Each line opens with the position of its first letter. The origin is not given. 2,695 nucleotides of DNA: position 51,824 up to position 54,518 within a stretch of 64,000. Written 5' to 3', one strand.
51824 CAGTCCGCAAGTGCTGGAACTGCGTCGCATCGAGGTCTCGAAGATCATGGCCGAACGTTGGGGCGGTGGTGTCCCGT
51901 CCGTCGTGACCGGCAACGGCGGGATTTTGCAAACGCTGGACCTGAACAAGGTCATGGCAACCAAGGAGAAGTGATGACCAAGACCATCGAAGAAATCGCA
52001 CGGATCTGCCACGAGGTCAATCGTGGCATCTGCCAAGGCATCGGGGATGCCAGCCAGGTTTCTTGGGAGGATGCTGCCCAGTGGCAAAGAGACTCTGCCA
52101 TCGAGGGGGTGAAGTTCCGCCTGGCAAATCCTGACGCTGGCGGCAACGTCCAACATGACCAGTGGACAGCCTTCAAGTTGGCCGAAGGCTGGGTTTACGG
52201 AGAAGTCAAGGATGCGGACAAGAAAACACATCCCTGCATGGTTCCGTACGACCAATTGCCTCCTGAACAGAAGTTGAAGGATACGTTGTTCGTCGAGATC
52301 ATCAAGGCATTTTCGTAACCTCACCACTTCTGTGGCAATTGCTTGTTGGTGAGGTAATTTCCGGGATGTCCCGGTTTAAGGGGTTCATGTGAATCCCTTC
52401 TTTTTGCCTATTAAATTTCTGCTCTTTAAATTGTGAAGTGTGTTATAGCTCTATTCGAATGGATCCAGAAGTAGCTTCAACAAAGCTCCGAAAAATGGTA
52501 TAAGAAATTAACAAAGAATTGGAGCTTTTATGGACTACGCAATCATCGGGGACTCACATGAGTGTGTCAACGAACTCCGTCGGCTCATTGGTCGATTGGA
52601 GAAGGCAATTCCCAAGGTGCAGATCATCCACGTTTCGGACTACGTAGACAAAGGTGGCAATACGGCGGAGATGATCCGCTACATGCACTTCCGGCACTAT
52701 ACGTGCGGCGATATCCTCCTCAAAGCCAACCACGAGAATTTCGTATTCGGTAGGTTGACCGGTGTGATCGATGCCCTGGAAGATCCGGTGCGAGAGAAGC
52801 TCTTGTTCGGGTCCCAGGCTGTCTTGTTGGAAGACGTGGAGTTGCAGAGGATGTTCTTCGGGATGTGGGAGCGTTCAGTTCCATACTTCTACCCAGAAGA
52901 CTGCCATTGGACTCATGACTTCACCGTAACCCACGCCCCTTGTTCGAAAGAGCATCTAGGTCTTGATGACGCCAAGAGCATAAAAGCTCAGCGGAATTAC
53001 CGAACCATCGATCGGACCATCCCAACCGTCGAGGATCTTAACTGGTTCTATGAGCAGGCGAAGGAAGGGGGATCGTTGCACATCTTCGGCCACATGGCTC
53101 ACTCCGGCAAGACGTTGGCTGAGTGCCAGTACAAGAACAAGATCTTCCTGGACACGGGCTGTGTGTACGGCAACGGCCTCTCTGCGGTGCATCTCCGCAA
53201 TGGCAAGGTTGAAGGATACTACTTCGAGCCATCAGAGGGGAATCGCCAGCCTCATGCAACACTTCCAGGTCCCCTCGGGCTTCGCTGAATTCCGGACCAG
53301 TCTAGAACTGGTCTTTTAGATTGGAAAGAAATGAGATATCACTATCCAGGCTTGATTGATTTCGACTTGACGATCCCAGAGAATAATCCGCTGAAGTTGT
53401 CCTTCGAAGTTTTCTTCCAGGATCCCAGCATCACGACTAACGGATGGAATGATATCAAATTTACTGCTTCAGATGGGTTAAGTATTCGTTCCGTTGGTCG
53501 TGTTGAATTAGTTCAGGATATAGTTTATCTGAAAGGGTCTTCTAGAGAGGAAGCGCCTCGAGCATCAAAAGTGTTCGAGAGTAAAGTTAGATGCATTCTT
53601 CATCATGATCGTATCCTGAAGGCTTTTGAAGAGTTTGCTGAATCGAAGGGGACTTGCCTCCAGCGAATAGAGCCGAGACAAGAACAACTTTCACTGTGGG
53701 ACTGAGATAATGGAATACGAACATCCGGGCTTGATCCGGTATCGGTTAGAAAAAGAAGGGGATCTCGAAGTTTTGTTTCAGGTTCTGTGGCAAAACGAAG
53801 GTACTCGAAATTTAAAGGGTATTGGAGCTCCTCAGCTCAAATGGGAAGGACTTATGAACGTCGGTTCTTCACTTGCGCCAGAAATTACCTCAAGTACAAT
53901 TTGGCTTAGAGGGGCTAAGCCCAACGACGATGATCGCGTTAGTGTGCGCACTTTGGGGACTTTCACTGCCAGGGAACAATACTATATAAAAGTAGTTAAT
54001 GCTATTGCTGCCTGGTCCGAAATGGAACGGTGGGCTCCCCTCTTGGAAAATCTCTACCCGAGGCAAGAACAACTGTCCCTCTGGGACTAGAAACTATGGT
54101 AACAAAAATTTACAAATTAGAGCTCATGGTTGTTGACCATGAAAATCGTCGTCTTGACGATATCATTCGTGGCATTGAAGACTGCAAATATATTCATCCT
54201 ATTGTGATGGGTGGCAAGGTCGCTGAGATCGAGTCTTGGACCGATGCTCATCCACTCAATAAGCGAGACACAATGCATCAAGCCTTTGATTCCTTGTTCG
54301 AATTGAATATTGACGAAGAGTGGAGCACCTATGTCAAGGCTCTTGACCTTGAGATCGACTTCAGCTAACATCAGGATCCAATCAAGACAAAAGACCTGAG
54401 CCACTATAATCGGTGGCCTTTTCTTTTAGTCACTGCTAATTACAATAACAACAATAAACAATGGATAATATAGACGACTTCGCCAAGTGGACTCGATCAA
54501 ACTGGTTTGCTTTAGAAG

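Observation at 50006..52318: High-GC moron island: TAXI-like periplasmic binding protein, SPFH/prohibitin and RyR-domain protein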

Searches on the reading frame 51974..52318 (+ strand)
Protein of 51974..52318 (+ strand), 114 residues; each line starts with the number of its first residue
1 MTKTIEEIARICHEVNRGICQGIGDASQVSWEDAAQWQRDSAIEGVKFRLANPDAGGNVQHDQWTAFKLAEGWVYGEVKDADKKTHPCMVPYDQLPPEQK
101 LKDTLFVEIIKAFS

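Call 3: search_protein_families(library=pfam, proteins=[window:51974-52318:+], max_evalue=0.01)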
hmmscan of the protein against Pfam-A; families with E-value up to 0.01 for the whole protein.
window:51974-52318:+ (114 aa): 2 families
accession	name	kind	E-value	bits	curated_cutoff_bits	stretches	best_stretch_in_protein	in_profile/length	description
PF02026.21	RyR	-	3.8e-12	46.7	27.4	1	60-108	28-77/91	RyR domain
PF24792.1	DUF7701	-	0.003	18.2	27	1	80-112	56-88/91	Domain of unknown function (DUF7701)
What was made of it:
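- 51974..52318 (+): g3: a RyR (R12) domain protein of the RyDEP family. It is predicted to act against Thoeris by sequestering or cleaving 2'cADPR and 3'cADPR. PF02026 at 46.7 bits (call 3).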

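Call 4: search_protein_families(library=ncbifam, proteins=[window:51974-52318:+], max_evalue=0.01)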
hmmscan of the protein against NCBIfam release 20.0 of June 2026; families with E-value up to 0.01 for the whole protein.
window:51974-52318:+ (114 aa): 0 families

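Call 6: search_protein_families(library=phrogs, proteins=[window:51974-52318:+], max_evalue=0.001)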
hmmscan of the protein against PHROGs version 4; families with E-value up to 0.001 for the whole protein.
window:51974-52318:+ (114 aa): 4 families
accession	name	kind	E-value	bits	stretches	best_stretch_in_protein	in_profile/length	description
phrog_5154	-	unknown function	8.2e-44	151.4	1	3-113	147-257/454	-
phrog_18865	-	unknown function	2.5e-36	126.4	1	5-113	74-181/183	-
phrog_11782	-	unknown function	3.5e-33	116.3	1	8-112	6-110/290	-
phrog_4435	-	unknown function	1.6e-10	42.2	1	5-113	187-251/252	-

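Call 9: search_dna_similar(query=window:51974-52318:+, collection=phages, mode=protein, max_rows=30)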
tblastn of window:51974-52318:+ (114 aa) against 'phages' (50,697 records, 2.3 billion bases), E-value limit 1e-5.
Records with a match: 298; places in all: 300; records where one place covers at least 80% of the query: 290.
Best place of each record, by identity: 60-80% 3; <60% 295.
By first word of the organism name: Salmonella 68; Pseudomonas 41; Aeromonas 35; Arthrobacter 26; Stenotrophomonas 18; Erwinia 17; Gordonia 12; Escherichia 10; Pectobacterium 10; Klebsiella 9; and 19 more.
By host as written in the record: - 23; Pseudomonas aeruginosa 17; Salmonella enterica 14; Aeromonas salmonicida 14; Stenotrophomonas maltophilia 13; Arthrobacter globiformis B-2979 11; Salmonella enterica subsp. enterica serovar Enteritidis PT1 9; Arthrobacter globiformis NRRL B-2979 SEA 9; and 91 more.
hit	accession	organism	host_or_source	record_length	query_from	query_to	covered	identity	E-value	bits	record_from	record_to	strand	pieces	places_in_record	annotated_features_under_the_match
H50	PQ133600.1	Klebsiella phage P19-618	Klebsiella pneumoniae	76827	4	113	96%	60.0%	3e-38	140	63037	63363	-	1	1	hypothetical protein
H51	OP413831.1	Klebsiella phage pKP-BM327-1.1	Klebsiella pneumoniae BM327-1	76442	4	113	96%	60.0%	4e-38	140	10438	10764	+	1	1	hypothetical protein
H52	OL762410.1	Vibrio phage vB_ValP_FGH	Vibrio alginolyticus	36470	1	114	100%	55.3%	8e-40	145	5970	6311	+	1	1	hypothetical protein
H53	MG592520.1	Vibrio phage 1.151.O._10N.222.46.B1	Vibrio splendidus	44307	8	110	90%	60.2%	1e-36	136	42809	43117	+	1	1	ryanodine receptor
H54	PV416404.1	Erythrobacter phage XM05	Erythrobacter sp. JL475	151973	8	109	89%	59.8%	1e-35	133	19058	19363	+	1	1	minor head protein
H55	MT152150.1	Pseudomonas phage 8P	Pseudomonas stutzeri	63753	8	113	93%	57.5%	8e-37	136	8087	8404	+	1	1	hypothetical protein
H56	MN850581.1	Escherichia phage sortkaff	Escherichia coli K-12 MG1655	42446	3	113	97%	54.8%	1e-32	125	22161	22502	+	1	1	putative RyR domain-containing protein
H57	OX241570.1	Vibrio phage 230E39-1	Seawater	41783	8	110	90%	58.3%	2e-35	132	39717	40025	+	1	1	ryanodine receptor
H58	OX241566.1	Vibrio phage 137E35-1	Seawater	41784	8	110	90%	58.3%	2e-35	132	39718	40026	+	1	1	ryanodine receptor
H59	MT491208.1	Pseudomonas phage vB_PaeM_USP_25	Pseudomonas aeruginosa ATCC 27853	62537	8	110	90%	57.3%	4e-35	132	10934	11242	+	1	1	hypothetical protein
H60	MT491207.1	Pseudomonas phage vB_PaeM_USP_18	Pseudomonas aeruginosa ATCC 27853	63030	8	110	90%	57.3%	4e-35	132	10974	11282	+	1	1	hypothetical protein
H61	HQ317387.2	Sulfitobacter phage phiCB2047-B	Sulfitobacter sp. CB2047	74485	5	114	96%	53.6%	8e-38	139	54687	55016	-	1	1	hypothetical protein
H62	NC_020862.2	Sulfitobacter phage phiCB2047-B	Sulfitobacter sp. CB2047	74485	5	114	96%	53.6%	8e-38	139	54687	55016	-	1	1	hypothetical protein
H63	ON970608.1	Arthrobacter phage Uzumaki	Arthrobacter globiformis B-2979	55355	1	113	99%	51.8%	7e-30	117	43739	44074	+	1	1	67: hypothetical protein | 66: hypothetical protein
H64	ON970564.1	Arthrobacter phage GantcherGoblin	Arthrobacter globiformis B-2979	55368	1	113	99%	51.8%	7e-30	117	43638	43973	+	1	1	68: hypothetical protein | 67: hypothetical protein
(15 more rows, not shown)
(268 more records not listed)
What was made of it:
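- One phage homolog is annotated as a minor head protein (call 9).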

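Call 40: search_solved_structures(query=window:51974-52318:+, max_evalue=0.01, show_alignments=3)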
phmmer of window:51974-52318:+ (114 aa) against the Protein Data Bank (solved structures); distinct sequences matched with E-value up to 0.01: 61 (the best 60 are shown).
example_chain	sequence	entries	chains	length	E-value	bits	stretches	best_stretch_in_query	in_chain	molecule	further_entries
6uhi_A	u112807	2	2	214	4.1e-25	91.4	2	60-103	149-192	Ryanodine receptor 1 chimera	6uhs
5l1d_A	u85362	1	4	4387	2.7e-21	79.1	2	61-100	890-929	Ryanodine Receptor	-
7u9x_A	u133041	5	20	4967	3.1e-21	78.9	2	61-100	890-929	Ryanodine receptor 2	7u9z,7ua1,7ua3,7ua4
8uxc_A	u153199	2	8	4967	3.1e-21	78.9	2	61-100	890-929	Ryanodine receptor 2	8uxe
8uxf_A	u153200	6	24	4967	3.1e-21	78.9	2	61-100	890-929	Ryanodine receptor 2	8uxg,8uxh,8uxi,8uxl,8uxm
7u9q_A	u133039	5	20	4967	3.1e-21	78.9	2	61-100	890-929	Ryanodine receptor 2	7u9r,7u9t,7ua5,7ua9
8uq2_A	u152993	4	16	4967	3.6e-21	78.7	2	61-100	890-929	Ryanodine receptor 2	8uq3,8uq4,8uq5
5go9_A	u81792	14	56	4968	4.6e-21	78.3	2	61-100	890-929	RyR2 | Ryanodine receptor 2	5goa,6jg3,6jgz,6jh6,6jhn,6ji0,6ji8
8dtz_A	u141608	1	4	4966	1.4e-20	76.8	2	61-100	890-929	Ryanodine receptor 2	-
6wov_A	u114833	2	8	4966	1.4e-20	76.7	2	61-100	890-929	Ryanodine receptor 2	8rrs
6wou_A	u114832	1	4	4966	1.4e-20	76.7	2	61-100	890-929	Ryanodine receptor 2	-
8dty_A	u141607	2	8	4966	1.5e-20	76.6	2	61-100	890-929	Ryanodine receptor 2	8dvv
7vml_A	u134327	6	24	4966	1.6e-20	76.6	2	61-100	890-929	Ryanodine receptor 2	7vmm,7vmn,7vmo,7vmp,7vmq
7vmr_A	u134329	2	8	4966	1.6e-20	76.6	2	61-100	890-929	Ryanodine receptor 2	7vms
6x34_B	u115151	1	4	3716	2.5e-19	72.7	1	61-99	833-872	Ryanodine Receptor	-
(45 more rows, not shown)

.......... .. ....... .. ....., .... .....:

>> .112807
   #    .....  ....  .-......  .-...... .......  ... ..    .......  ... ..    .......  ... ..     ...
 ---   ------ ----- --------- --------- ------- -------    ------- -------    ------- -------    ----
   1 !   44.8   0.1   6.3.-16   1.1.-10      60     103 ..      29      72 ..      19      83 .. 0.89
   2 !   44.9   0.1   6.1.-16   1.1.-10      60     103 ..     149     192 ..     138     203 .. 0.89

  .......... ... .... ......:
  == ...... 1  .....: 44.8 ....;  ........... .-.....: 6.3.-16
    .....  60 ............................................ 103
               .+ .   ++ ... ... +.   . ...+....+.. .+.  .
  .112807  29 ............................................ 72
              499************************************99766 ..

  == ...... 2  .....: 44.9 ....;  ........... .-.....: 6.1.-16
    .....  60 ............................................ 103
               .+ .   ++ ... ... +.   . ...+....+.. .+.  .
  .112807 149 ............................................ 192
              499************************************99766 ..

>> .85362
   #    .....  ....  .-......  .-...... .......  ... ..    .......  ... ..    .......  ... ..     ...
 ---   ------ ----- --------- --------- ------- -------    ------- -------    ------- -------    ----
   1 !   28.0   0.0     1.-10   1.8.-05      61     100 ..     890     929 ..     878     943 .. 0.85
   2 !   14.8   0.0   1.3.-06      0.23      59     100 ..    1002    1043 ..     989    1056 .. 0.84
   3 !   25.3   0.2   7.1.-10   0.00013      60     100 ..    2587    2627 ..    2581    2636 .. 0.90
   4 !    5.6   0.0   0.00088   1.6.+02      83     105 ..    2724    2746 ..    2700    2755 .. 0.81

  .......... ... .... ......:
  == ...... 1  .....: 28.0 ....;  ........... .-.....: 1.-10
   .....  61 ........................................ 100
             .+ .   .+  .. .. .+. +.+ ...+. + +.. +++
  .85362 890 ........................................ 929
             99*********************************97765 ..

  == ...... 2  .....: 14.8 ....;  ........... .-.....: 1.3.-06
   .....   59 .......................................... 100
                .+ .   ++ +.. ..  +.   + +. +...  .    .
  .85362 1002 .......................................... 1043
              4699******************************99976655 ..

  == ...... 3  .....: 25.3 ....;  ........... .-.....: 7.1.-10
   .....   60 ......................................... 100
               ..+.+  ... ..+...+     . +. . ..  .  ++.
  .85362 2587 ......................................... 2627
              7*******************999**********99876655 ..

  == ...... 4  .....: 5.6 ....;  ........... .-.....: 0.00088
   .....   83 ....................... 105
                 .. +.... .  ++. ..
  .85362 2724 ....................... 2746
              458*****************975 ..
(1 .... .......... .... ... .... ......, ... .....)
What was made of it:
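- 51974..52318 (+): Hits PDB 35TM (RyDEP) at E 5.8e-10 (call 40).
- On RyDEP / RyR R12-domain (PF02026): phmmer against 35tm_A gives E 5.8e-10 (call 40).
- g3 hits the RyDEP structure 35TM at E 5.8e-10 (call 40).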

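Call 41: search_protein_families(library=padloc, proteins=[window:51974-52318:+], max_evalue=0.01)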
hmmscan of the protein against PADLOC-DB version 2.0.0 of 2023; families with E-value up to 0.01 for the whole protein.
window:51974-52318:+ (114 aa): 0 families

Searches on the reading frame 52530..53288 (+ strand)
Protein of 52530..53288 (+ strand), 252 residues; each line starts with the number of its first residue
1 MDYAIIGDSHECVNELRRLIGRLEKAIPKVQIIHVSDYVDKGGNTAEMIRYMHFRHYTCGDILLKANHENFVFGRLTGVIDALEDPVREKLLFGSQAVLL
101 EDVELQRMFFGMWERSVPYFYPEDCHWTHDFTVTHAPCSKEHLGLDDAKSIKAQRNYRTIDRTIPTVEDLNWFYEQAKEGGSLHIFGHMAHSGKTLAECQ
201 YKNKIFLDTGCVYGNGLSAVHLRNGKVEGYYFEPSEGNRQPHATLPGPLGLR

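Call 3: search_protein_families(library=pfam, proteins=[window:52530-53288:+], max_evalue=0.01)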
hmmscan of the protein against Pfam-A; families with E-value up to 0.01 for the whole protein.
window:52530-53288:+ (252 aa): 1 family
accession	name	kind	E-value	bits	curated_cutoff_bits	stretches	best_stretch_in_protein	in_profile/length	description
PF00149.33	Metallophos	-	1.2e-06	29.6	21.5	1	3-192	3-159/191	Calcineurin-like phosphoesterase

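Call 6: search_protein_families(library=phrogs, proteins=[window:52530-53288:+], max_evalue=0.001)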
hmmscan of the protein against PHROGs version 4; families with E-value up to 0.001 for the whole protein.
window:52530-53288:+ (252 aa): 4 families
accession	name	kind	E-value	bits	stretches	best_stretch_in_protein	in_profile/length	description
phrog_246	-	other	2.7e-16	60.7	1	5-238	180-398/417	NinI-like serine-threonine phosphatase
phrog_28031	-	unknown function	1.3e-09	38.7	1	5-223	145-360/406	-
phrog_20114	-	other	2.3e-06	29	1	2-77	4-78/131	phosphoesterase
phrog_8238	-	DNA, RNA and nucleotide metabolism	3.2e-06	26.5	1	4-71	175-243/737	RNA ligase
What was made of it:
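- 52530..53288 (+): A calcineurin-like metallophosphoesterase. It is the conserved downstream flank of the variable slot and is also GC3-rich. PF00149 (call 3) and phrog_246, a NinI-like phosphatase (call 6).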

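Call 41: search_protein_families(library=padloc, proteins=[window:52530-53288:+], max_evalue=0.01)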
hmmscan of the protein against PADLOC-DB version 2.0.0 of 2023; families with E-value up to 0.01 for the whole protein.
window:52530-53288:+ (252 aa): 0 families

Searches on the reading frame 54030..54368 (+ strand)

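Call 6: search_protein_families(library=phrogs, proteins=[window:54030-54368:+], max_evalue=0.001)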
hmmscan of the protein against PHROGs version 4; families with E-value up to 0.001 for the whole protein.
window:54030-54368:+ (112 aa): 1 family
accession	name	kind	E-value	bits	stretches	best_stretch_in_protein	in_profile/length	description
phrog_3154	-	unknown function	0.00031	22.3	1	25-91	2-76/80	-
